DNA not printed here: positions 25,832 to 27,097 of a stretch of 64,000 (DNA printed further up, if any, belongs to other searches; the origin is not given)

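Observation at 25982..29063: Second Gmd paralog in a gmd-cupin-aminotransferase operon with a divergent hexapeptide N-acetyltransferase: GDP-N-acetylperosamine-like (or 3-amino mycosamine-like) sugar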

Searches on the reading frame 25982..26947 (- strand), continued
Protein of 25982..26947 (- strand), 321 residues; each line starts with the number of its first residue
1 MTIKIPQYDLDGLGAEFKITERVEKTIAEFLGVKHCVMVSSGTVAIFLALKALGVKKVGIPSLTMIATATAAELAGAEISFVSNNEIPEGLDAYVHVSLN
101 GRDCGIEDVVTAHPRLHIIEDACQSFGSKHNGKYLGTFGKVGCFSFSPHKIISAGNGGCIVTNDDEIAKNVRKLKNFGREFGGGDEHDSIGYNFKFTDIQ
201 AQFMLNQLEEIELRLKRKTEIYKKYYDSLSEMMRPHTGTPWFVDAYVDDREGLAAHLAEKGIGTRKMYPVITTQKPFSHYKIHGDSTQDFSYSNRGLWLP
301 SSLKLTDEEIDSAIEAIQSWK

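Call 76: find_encoding_contigs(protein=P0299, flank=6000, max_places=1)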
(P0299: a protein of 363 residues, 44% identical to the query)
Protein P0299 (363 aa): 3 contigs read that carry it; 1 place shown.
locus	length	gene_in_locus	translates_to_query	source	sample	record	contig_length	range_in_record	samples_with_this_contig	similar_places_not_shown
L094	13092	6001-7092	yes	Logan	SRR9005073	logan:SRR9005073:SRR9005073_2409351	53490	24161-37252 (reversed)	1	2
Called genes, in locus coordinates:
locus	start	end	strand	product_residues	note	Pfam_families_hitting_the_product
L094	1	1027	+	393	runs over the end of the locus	PF13489:Methyltransf_23, PF08241:Methyltransf_11, PF08242:Methyltransf_12, PF13649:Methyltransf_25 (weak), PF13847:Methyltransf_31 (weak)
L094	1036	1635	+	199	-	PF13580:SIS_2, PF01380:SIS (weak)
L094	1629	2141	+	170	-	PF08645:PNK3P, PF13419:HAD_2 (faint), PF00702:Hydrolase, PF13242:Hydrolase_like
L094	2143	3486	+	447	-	-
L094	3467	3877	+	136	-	-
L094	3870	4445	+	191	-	PF01209:Ubie_methyltran (weak), PF08242:Methyltransf_12 (weak), PF08241:Methyltransf_11, PF13649:Methyltransf_25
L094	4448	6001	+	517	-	PF02310:B12-binding, PF04055:Radical_SAM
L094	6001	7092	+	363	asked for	PF00155:Aminotran_1_2 (weak), PF01041:DegT_DnrJ_EryC1, PF00266:Aminotran_5, PF01053:Cys_Met_Meta_PP, PF01212:Beta_elim_lyase (weak)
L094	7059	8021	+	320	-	PF13641:Glyco_tranf_2_3, PF00535:Glycos_transf_2, PF10111:Glyco_tranf_2_2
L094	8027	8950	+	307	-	PF01073:3Beta_HSD, PF01370:Epimerase, PF02719:Polysacc_synt_2 (faint), PF04321:RmlD_sub_bind, PF16363:GDP_Man_Dehyd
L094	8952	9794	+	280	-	-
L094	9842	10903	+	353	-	PF01370:Epimerase, PF02719:Polysacc_synt_2 (weak), PF16363:GDP_Man_Dehyd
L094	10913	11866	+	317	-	PF01370:Epimerase, PF04321:RmlD_sub_bind, PF16363:GDP_Man_Dehyd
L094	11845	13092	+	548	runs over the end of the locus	PF13714:PEP_mutase, PF12804:NTP_transf_3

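Call 77: find_encoding_contigs(protein=P0321, flank=6000, max_places=1)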
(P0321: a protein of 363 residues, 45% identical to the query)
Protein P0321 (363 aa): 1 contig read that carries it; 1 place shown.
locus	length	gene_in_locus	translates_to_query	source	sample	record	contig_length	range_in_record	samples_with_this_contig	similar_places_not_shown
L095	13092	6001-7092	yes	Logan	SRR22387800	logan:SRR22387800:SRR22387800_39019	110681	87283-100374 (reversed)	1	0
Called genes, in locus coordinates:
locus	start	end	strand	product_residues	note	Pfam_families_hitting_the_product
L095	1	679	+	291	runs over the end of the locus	PF01370:Epimerase, PF04321:RmlD_sub_bind, PF16363:GDP_Man_Dehyd (weak)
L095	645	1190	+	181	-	PF00293:NUDIX (weak)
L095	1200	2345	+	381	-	PF13489:Methyltransf_23, PF07021:MetW, PF08241:Methyltransf_11, PF08242:Methyltransf_12, PF13649:Methyltransf_25, PF13847:Methyltransf_31, PF08484:Methyltransf_14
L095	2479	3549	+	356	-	PF04055:Radical_SAM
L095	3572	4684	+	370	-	PF01370:Epimerase, PF02719:Polysacc_synt_2 (weak), PF16363:GDP_Man_Dehyd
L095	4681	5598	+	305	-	PF01370:Epimerase, PF04321:RmlD_sub_bind, PF16363:GDP_Man_Dehyd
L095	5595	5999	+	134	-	-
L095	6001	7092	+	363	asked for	PF01041:DegT_DnrJ_EryC1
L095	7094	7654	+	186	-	PF08241:Methyltransf_11, PF13649:Methyltransf_25 (weak)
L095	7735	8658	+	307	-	PF00852:Glyco_transf_10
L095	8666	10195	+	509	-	PF01943:Polysacc_synt, PF13440:Polysacc_synt_3, PF01554:MatE (weak)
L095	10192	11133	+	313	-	PF00535:Glycos_transf_2, PF13641:Glyco_tranf_2_3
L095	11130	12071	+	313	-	PF01073:3Beta_HSD, PF01370:Epimerase, PF02719:Polysacc_synt_2, PF04321:RmlD_sub_bind, PF05368:NmrA, PF07993:NAD_binding_4, PF13460:NAD_binding_10, PF16363:GDP_Man_Dehyd, +1 more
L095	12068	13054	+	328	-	PF01073:3Beta_HSD, PF01370:Epimerase, PF02719:Polysacc_synt_2, PF04321:RmlD_sub_bind, PF05368:NmrA, PF07993:NAD_binding_4 (faint), PF16363:GDP_Man_Dehyd, PF13460:NAD_binding_10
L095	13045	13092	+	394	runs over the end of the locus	PF01041:DegT_DnrJ_EryC1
